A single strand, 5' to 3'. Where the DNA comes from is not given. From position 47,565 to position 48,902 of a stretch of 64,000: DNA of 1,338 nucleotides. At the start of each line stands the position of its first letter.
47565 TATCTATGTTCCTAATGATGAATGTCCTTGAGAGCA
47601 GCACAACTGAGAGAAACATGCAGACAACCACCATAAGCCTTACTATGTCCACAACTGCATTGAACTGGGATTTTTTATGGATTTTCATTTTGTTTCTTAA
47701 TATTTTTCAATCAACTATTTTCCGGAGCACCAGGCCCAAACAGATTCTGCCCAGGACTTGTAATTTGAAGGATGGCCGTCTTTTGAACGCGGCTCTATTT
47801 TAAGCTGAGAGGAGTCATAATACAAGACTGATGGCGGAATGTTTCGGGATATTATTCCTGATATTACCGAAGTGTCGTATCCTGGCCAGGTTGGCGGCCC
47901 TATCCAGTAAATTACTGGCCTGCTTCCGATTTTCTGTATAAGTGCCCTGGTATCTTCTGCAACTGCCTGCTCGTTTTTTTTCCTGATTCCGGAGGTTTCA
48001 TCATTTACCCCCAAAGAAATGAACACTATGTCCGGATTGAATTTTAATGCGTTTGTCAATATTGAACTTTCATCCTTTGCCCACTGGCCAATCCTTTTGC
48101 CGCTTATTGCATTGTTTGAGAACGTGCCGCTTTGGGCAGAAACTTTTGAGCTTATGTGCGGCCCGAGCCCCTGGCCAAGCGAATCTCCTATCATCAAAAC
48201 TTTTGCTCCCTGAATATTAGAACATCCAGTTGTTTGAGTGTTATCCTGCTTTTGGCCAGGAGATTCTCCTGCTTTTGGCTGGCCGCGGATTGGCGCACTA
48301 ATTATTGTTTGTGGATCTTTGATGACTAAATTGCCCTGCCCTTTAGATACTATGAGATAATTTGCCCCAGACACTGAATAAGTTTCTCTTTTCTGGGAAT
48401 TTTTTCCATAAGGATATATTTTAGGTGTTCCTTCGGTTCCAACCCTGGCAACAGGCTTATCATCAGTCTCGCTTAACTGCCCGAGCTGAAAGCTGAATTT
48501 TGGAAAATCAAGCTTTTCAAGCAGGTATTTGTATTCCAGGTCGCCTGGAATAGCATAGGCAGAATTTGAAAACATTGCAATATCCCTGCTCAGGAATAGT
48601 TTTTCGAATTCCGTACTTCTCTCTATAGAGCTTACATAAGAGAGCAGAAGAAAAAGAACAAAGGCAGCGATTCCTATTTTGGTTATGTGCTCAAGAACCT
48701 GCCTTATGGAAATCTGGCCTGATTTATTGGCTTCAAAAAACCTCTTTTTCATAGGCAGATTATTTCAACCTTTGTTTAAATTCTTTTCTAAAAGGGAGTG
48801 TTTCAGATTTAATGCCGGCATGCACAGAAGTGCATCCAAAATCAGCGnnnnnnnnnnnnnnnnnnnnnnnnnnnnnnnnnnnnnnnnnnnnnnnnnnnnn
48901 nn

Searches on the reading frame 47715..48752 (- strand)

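Call 37: search_protein_families(library=pfam, proteins=[window:47715-48752:-], max_evalue=0.00001)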
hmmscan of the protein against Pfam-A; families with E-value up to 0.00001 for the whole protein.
window:47715-48752:- (345 aa): 1 family
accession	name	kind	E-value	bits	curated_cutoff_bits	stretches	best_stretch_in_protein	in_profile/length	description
PF13472.12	Lipase_GDSL_2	-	2.4e-08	35.1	32.9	1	188-292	2-121/178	GDSL-like Lipase/Acylhydrolase family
